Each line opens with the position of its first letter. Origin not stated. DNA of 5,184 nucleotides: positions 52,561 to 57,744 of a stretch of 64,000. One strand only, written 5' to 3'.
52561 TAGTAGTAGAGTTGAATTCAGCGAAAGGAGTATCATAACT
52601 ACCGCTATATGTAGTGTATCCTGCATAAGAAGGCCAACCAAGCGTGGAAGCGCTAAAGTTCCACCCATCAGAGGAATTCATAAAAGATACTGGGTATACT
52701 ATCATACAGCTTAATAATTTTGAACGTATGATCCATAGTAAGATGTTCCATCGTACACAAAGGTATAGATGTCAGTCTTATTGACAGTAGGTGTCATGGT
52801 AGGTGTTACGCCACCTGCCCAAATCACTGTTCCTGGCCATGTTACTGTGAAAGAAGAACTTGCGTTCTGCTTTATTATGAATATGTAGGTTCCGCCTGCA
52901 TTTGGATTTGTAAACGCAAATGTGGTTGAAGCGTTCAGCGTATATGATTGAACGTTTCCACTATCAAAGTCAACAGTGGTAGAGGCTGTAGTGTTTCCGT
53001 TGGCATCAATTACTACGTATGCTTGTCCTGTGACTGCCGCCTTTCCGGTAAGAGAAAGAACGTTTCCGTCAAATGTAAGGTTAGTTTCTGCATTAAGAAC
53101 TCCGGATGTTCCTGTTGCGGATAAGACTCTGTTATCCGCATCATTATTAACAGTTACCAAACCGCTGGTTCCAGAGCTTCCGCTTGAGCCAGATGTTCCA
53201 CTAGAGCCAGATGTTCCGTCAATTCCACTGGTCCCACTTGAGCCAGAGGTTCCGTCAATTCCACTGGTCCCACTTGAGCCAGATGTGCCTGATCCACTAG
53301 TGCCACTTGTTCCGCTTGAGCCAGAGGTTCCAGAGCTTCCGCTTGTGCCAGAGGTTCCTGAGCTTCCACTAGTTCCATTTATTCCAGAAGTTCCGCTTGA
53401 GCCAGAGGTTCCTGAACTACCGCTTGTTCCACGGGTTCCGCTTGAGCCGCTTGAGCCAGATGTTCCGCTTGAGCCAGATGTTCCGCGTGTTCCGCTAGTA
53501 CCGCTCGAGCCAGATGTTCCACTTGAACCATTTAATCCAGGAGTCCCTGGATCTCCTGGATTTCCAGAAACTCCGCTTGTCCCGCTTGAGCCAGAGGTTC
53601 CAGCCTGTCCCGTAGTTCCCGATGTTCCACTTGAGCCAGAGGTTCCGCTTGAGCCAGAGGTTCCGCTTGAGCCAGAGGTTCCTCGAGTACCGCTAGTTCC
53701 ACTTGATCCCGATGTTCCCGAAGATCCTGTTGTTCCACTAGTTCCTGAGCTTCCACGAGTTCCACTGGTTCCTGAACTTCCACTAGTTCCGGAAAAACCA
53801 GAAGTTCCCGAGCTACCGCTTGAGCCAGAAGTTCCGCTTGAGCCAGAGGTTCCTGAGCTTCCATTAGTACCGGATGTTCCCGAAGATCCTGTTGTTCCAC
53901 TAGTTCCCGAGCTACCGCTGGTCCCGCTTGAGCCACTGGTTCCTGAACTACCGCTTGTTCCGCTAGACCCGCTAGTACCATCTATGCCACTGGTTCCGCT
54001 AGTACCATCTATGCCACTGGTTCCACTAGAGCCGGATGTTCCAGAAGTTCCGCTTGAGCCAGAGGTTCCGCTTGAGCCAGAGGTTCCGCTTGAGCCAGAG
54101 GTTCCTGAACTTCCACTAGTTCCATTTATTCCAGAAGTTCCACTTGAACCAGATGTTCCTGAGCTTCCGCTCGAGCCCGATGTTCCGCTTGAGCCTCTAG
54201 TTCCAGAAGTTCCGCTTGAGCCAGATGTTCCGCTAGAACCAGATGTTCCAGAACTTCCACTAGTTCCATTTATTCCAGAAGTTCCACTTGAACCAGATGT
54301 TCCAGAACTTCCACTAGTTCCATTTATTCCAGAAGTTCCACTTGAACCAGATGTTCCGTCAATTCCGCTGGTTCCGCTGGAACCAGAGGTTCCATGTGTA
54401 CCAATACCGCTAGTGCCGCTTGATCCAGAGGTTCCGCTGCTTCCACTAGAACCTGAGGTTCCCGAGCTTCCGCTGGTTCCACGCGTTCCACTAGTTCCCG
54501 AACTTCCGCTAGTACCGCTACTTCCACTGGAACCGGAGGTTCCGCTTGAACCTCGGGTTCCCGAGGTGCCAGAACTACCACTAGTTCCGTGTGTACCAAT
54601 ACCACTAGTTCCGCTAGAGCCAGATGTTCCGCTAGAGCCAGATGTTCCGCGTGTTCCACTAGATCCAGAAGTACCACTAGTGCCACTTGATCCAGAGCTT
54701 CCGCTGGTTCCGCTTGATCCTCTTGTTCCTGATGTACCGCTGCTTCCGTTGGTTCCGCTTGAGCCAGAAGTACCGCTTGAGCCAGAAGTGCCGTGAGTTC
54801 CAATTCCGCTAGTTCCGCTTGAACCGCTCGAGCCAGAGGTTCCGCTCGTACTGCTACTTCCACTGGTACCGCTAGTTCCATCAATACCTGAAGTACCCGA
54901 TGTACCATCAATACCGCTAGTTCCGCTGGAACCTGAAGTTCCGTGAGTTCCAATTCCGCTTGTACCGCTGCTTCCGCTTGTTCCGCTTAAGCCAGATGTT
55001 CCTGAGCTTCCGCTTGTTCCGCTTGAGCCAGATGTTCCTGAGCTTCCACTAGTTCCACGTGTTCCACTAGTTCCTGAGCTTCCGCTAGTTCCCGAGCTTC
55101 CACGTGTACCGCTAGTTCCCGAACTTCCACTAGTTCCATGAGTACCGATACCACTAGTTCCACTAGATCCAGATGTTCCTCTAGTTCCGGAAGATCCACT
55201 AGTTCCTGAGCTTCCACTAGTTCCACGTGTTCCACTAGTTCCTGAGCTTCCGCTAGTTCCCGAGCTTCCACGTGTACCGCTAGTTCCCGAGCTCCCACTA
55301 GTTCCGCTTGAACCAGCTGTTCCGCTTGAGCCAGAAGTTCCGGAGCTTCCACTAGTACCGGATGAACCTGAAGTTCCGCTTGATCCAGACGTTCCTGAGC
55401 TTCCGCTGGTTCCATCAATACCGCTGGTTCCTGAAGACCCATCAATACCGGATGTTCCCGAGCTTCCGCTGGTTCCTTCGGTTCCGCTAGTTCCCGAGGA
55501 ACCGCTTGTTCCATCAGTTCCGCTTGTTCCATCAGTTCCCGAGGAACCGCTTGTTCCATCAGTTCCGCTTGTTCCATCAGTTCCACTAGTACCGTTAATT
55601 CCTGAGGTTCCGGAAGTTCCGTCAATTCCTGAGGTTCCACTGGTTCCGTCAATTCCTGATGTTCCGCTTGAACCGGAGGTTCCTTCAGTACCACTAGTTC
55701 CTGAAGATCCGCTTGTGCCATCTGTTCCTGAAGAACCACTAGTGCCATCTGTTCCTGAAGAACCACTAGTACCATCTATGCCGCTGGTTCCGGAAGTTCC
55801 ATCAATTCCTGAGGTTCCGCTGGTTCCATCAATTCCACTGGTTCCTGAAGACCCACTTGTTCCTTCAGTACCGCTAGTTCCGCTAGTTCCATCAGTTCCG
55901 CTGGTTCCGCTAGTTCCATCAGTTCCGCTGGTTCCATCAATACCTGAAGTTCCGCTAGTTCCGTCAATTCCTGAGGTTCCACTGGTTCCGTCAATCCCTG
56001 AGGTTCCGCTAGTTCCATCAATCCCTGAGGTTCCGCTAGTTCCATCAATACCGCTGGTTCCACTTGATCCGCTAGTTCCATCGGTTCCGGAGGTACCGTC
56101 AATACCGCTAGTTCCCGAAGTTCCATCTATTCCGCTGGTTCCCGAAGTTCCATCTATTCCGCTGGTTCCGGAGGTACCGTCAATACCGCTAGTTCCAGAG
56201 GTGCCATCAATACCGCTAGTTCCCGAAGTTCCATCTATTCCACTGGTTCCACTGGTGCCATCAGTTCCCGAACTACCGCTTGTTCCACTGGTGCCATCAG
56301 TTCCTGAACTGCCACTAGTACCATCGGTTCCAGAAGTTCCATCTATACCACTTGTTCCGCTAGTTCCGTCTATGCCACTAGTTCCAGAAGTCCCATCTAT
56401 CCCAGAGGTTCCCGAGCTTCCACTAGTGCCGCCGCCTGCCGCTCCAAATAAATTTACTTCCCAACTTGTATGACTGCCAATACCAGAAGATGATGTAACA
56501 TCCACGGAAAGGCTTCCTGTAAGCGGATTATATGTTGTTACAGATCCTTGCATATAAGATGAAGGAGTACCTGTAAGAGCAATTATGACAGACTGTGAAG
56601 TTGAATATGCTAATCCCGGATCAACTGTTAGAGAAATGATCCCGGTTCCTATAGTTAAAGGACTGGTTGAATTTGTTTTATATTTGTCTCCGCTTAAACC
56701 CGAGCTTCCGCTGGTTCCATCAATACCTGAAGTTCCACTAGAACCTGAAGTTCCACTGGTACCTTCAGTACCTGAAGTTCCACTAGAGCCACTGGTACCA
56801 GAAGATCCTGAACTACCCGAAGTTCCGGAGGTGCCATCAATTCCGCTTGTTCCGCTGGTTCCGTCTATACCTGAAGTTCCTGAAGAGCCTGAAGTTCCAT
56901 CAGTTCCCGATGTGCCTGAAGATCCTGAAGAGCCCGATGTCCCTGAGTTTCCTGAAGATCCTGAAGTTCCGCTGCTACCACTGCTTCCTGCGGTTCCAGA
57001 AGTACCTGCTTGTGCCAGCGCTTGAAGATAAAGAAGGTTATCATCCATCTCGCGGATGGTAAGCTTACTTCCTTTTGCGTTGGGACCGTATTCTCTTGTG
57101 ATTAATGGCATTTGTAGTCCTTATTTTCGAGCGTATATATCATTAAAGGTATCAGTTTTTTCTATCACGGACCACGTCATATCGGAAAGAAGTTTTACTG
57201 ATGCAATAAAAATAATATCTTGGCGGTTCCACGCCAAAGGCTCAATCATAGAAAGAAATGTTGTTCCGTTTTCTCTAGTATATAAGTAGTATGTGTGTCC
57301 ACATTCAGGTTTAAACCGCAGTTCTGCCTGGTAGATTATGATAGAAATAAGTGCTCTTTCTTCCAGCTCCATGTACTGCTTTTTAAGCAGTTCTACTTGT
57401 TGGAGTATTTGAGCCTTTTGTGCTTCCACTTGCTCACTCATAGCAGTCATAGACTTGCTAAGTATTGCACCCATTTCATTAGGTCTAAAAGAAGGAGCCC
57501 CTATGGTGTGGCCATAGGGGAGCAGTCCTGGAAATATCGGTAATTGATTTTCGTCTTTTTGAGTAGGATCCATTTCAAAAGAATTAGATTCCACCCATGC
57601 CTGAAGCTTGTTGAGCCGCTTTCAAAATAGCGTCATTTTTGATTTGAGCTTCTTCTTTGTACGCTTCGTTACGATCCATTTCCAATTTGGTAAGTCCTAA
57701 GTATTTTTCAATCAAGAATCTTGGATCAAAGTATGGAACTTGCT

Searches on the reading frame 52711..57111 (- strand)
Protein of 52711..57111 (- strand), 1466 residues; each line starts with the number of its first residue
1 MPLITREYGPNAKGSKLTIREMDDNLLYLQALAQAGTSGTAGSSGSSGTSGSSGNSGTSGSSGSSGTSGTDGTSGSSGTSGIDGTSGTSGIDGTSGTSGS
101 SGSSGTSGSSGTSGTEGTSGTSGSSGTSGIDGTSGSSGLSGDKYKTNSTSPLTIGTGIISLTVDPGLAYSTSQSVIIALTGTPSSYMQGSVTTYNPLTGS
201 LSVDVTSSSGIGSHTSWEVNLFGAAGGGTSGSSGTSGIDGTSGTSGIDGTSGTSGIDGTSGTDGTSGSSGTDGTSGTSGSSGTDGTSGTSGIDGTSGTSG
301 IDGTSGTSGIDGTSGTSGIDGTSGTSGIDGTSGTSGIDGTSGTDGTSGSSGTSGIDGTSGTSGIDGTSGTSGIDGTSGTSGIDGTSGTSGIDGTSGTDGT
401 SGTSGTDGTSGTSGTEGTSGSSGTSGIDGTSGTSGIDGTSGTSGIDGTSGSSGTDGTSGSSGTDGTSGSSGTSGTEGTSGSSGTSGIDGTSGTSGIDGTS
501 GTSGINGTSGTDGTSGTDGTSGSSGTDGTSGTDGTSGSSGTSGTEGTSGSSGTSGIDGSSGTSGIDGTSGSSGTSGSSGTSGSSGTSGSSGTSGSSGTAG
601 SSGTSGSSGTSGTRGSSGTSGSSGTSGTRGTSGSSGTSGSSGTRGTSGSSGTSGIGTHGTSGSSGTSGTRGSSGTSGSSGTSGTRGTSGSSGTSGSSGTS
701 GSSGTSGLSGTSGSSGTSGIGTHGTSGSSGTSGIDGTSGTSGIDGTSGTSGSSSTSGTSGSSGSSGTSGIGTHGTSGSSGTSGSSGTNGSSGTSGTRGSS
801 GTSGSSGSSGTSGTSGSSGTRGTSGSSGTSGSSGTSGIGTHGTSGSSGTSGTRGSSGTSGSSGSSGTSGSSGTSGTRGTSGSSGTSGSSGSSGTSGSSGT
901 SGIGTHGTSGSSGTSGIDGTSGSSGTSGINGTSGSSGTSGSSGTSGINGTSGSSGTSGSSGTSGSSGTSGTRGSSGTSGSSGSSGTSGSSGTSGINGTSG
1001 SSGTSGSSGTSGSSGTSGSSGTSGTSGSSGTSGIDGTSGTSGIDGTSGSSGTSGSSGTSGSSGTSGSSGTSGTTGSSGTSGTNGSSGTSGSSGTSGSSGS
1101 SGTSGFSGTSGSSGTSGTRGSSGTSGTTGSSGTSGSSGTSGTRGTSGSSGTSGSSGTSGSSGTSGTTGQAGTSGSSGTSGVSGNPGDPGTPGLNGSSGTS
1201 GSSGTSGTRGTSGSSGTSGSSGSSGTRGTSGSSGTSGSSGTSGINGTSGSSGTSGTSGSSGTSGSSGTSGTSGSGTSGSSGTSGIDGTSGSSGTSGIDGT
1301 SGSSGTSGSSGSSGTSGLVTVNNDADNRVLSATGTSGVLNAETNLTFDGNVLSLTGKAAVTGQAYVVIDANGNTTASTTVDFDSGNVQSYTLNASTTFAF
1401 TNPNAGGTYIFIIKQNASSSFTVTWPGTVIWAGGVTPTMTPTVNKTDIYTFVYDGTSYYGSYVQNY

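Call 9: search_protein_families(library=phrogs, proteins=[window:52711-57111:-], max_evalue=0.01)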
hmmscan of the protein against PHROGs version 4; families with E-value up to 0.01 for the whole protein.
window:52711-57111:- (1466 aa): 28 families (the best 25 are shown)
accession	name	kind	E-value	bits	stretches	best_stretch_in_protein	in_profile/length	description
phrog_6320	-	tail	9.7e-152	508.3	14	995-1124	81-213/745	tail fiber protein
phrog_5073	-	tail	2.4e-147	493.1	13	22-151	248-376/519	tail fiber protein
phrog_1806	-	tail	4.4e-104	348.6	12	35-140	120-232/276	collagen like minor tail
phrog_8745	-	tail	4.8e-96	323.5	14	33-199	1380-1551/1803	tail fiber protein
phrog_26246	-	tail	2e-92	310.9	12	310-438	81-209/329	tail protein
phrog_18350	-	tail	3.2e-76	257.4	11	37-138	97-199/253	tail fiber protein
phrog_819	-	tail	1.3e-73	249.8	7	35-319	477-735/1024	tail protein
phrog_366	-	tail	6e-58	198.4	5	1242-1376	305-428/474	tail fiber protein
phrog_38766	-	head and packaging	3.9e-54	185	11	415-514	74-173/478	virion structural protein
phrog_33406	-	tail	9.5e-39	134.2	3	1135-1223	185-273/651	tail fiber protein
phrog_32123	-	unknown function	1.3e-38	133.6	6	295-385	219-309/532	-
phrog_26346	-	unknown function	4.8e-38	132.3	7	412-492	191-271/659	-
phrog_3420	-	unknown function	1.3e-37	129.8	4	768-1093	39-381/929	-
phrog_29268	-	unknown function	5.2e-35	121.7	8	548-683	405-541/653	-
phrog_19200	-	head and packaging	5.1e-30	105.7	0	721-753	61-94/268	virion structural protein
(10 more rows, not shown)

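Call 10: search_protein_families(library=pfam, proteins=[window:52711-57111:-], max_evalue=0.01)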
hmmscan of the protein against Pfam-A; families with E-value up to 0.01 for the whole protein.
window:52711-57111:- (1466 aa): 1 family
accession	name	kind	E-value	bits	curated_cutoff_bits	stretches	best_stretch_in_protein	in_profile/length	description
PF01391.23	Collagen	-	2.7e-158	514.3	27.2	4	36-93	1-58/60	Collagen triple helix repeat (20 copies)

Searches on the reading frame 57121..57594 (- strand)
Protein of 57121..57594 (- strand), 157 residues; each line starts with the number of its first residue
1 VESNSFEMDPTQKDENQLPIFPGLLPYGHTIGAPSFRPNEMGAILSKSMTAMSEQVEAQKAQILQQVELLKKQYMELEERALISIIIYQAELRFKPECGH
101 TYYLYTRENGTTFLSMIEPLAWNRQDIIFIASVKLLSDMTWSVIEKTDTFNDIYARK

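Call 9: search_protein_families(library=phrogs, proteins=[window:57121-57594:-], max_evalue=0.01)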
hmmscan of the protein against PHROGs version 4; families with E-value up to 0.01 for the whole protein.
window:57121-57594:- (157 aa): 0 families

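Call 10: search_protein_families(library=pfam, proteins=[window:57121-57594:-], max_evalue=0.01)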
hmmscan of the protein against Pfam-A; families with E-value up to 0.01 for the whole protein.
window:57121-57594:- (157 aa): 1 family
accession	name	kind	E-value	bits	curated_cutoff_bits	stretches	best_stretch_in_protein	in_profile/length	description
PF10504.14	DUF2452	-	9.8e-16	58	25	1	46-149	38-142/156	Protein of unknown function (DUF2452)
